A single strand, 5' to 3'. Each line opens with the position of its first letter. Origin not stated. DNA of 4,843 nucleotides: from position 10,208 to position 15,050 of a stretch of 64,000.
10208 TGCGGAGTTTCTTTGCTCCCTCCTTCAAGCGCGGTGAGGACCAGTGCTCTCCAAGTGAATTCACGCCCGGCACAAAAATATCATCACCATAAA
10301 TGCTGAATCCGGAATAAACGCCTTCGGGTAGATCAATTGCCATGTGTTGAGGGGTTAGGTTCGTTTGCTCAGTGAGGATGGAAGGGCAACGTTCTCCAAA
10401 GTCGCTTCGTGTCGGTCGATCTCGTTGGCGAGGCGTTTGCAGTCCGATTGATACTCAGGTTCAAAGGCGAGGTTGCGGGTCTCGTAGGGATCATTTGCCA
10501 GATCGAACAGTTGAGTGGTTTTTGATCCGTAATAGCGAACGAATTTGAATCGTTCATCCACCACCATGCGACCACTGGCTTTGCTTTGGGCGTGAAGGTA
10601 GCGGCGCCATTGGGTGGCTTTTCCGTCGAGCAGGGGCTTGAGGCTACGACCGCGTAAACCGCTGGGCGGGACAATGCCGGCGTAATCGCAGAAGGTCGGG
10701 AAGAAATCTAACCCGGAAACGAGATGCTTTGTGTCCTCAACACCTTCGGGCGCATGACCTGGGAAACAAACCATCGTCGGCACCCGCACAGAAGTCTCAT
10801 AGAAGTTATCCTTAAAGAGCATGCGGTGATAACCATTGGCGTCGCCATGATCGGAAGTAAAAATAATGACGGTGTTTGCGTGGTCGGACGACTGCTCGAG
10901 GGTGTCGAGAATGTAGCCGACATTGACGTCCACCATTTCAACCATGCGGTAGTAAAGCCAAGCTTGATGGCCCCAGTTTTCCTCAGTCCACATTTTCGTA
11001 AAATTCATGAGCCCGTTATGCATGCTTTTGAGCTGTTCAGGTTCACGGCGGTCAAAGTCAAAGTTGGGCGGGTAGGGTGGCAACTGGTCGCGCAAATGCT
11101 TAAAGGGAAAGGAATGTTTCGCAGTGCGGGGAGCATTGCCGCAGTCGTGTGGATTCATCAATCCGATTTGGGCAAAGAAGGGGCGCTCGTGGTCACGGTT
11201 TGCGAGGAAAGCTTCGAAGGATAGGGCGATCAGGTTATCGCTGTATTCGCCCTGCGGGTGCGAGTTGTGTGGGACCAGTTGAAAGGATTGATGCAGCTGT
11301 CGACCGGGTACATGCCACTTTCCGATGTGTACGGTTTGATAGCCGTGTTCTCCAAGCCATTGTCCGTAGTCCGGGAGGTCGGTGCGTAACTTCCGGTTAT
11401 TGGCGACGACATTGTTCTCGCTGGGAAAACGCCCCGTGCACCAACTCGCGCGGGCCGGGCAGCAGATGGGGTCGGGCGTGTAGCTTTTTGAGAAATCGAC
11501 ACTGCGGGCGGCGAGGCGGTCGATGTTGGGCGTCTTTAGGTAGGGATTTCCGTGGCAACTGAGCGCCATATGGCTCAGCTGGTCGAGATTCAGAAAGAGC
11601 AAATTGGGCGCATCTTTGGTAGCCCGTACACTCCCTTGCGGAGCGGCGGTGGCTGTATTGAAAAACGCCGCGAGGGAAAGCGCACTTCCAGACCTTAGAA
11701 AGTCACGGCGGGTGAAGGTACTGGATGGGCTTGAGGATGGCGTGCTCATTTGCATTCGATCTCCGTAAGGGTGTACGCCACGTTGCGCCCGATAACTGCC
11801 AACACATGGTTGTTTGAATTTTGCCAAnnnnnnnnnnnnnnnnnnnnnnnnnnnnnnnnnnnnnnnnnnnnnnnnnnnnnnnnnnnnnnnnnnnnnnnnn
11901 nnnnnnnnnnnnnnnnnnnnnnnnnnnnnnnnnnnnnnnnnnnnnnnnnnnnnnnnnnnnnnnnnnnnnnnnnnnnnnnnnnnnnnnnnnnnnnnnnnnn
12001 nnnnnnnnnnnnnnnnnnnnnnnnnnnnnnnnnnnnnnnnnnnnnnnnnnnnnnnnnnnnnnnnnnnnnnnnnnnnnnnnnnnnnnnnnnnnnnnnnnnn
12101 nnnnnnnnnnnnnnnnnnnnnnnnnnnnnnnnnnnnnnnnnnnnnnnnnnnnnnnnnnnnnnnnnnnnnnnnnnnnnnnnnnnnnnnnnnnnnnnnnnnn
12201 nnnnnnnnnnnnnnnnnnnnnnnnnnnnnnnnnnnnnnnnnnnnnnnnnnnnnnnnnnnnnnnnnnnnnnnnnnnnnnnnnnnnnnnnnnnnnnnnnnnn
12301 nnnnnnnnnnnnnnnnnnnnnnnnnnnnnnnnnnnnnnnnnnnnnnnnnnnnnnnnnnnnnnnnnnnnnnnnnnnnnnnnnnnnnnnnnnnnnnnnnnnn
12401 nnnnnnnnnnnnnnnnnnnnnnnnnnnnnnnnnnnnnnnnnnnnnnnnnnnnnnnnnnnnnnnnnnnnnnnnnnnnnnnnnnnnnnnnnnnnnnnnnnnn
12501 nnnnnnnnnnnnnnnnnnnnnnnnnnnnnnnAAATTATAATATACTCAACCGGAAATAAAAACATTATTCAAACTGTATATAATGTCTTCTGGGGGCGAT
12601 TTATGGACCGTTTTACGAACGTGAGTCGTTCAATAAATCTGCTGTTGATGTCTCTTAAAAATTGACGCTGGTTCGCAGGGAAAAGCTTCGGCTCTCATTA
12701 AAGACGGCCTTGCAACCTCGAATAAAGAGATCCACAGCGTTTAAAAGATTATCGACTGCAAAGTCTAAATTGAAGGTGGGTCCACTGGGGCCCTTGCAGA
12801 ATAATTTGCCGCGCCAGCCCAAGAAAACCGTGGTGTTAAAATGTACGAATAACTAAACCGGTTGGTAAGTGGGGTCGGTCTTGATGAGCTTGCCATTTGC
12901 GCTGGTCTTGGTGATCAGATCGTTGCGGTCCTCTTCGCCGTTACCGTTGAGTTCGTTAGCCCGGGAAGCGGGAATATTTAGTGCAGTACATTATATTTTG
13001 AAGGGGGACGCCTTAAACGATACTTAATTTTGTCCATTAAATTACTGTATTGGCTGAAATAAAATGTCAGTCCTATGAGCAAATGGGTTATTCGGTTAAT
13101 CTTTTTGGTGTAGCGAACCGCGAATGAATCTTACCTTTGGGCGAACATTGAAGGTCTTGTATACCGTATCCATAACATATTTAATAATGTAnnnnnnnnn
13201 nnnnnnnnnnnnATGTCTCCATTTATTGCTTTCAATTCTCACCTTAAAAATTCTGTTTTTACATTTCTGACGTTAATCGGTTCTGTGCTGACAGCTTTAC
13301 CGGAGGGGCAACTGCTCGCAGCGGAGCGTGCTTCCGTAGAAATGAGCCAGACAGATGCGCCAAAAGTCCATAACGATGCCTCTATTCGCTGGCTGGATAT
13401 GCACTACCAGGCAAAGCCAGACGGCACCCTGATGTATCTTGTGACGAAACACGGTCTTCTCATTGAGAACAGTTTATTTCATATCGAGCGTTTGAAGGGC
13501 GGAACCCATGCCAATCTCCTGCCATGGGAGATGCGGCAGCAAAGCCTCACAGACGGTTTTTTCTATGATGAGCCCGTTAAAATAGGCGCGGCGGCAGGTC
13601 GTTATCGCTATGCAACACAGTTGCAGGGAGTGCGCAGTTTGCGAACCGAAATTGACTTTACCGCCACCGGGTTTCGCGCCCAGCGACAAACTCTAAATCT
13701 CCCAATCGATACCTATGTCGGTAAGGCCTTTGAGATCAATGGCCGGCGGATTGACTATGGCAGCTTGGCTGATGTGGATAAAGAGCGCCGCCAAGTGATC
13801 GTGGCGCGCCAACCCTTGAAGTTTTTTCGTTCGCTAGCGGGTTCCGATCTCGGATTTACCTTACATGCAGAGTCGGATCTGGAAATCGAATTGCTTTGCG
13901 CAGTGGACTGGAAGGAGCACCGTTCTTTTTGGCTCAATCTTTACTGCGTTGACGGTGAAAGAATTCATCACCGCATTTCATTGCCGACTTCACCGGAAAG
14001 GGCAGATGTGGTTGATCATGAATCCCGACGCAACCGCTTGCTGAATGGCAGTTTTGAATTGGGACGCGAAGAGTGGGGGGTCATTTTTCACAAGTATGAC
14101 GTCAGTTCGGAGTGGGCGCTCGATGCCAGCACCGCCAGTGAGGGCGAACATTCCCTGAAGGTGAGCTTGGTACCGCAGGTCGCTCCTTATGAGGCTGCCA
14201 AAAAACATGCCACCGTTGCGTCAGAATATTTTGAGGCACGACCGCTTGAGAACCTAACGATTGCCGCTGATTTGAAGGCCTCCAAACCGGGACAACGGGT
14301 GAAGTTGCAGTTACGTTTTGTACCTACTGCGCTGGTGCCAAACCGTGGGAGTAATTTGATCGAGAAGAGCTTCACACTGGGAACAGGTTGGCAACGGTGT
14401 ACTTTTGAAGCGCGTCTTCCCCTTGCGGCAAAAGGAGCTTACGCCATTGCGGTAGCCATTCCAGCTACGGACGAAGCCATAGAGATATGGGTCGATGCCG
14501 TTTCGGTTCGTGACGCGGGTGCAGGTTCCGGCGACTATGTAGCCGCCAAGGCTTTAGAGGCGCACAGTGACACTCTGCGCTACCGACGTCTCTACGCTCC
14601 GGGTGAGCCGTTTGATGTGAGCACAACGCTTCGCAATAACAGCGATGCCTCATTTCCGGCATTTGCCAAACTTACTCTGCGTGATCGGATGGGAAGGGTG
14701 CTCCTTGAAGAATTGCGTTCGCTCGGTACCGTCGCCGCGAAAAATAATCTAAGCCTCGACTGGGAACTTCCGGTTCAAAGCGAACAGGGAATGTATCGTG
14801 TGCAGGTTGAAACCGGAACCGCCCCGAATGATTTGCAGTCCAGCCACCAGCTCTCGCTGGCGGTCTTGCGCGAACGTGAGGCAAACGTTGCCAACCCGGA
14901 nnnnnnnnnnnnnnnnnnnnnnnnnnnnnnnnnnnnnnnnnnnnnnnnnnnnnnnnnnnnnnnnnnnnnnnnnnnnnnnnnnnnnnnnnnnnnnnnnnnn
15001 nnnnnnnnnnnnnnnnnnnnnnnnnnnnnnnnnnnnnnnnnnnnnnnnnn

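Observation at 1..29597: Sulfatase-dense polysaccharide utilisation island with no transporter or SusC/D pair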

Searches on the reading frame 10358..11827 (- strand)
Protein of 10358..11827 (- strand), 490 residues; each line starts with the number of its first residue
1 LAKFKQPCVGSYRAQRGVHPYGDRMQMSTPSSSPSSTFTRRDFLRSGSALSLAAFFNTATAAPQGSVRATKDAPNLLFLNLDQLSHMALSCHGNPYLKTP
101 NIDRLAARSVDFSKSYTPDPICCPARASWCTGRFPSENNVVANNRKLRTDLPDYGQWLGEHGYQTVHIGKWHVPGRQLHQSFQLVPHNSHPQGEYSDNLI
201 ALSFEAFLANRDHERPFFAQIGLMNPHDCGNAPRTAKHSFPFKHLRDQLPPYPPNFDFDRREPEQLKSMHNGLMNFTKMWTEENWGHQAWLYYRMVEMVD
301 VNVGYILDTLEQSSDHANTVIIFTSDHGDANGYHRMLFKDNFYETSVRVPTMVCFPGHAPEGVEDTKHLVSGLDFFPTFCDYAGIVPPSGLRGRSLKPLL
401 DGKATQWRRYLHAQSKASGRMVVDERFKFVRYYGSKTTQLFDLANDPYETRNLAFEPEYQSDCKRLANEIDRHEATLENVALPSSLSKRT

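Call 3: search_protein_families(library=pfam, proteins=[window:10358-11827:-])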
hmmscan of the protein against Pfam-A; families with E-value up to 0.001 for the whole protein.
window:10358-11827:- (490 aa): 5 families
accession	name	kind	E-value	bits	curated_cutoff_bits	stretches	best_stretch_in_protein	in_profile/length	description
PF00884.28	Sulfatase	-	4.8e-42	144.8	25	1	74-385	1-301/301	Sulfatase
PF16347.10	SGSH_C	-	2e-22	80.4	29.3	1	332-473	1-151/154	N-sulphoglucosamine sulphohydrolase, C-terminal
PF01663.27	Phosphodiest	-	1.4e-09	38.4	23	1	76-145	1-67/342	Type I phosphodiesterase / nucleotide pyrophosphatase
PF14707.11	Sulfatase_C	-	0.00013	23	30.9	1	437-480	55-99/127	C-terminal region of aryl-sulfatase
PF02995.22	DUF229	-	0.00014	21.2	25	0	275-345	293-358/496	Protein of unknown function (DUF229)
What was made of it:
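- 10355..11755 (-): Tat-exported sulfatase (CCPAR motif; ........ signal). Subfamily unresolved. Pfam Sulfatase plus SGSH_C (call 3).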

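Call 34: search_solved_structures(query=window:10358-11827:-, max_evalue=1e-30)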
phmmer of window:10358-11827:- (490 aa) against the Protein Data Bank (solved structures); distinct sequences matched with E-value up to 1e-30: 16.
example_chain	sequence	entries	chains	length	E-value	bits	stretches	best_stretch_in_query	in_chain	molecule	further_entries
3b5q_A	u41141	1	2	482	1.5e-45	159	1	65-461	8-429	Putative sulfatase yidJ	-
5g2t_A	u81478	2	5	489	2.8e-45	158.1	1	61-461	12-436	2-O GLYCOSAMINOGLYCAN SULFATASE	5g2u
6fny_A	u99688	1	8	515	4.1e-43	151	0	209-464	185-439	Choline-sulfatase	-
7pth_A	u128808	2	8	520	7.8e-42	146.7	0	209-464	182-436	Choline sulfatase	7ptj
5g2v_A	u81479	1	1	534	7.9e-42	146.7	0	284-470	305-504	N-ACETYLGLUCOSAMINE-6-SULFATASE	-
6g5z_A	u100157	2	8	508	1.6e-41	145.7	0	209-464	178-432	Choline-sulfatase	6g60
4upi_A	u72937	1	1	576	6.9e-39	137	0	290-477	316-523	SULFATASE FAMILY PROTEIN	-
7oz8_AAA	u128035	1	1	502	1.5e-38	135.9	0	283-473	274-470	Choline-sulfatase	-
7p24_AAA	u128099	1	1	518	1.7e-38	135.7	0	284-473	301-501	Mucin-desulfating sulfatase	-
9koq_A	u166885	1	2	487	2.9e-38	134.9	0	191-465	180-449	Sulfatase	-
7stt_A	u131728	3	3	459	1.2e-37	133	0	287-467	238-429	N-acetylgalactosamine-6-sulfatase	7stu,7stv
9ihk_D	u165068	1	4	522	1.8e-36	129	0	208-480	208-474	Sulfatase_S1_30A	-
6ust_A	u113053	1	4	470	2.1e-34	122.3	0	292-459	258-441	N-acetylgalactosamine 6-sulfate sulfatase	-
4uph_A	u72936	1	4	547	2.2e-34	122.1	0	200-461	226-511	SULFATASE (SULFURIC ESTER HYDROLASE) PROTEIN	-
6hr5_A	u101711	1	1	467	2.2e-33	118.8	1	66-472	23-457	Alpha-L-rhamnosidase/sulfatase (GH78)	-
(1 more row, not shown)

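Call 56: search_protein_families(library=ncbifam, proteins=[window:10358-11827:-], max_evalue=0.001)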
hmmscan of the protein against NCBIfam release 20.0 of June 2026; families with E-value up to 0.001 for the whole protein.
window:10358-11827:- (490 aa): 5 families
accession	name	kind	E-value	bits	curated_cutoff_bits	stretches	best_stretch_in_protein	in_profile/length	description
NF010322.0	PRK13759.1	equivalog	4.6e-65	220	481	2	206-469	191-452/486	arylsulfatase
TIGR03417.1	chol_sulfatase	equivalog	2.7e-60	204.7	433.45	2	209-472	177-438/500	choline-sulfatase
NF052527.1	Mn_arylsulf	exception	5.7e-43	147.5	850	2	198-469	181-447/479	manganese-dependent arylsulfatase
NF045661.1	HdlasePehA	equivalog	7e-40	137.1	900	2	288-470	280-481/506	phosphoric/sulfuric ester hydrolase PehA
NF038282.1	LapC_YejM_PbgA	exception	1.7e-05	23.3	825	1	286-364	408-484/584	LPS biosynthesis-modulating metalloenzyme YejM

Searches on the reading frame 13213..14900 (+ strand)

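Call 82: search_protein_families(library=pfam, proteins=[window:13213-14900:+], max_evalue=1)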
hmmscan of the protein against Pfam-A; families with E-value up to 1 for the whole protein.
window:13213-14900:+ (562 aa): 2 families
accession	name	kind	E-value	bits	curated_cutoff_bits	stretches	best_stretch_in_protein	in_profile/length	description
PF01835.25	MG2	-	1.9e-05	25.4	32.8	1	458-542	8-90/96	MG2 domain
PF13313.11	DUF4082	-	0.17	12.3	28.4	1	376-418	50-94/143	Domain of unknown function (DUF4082)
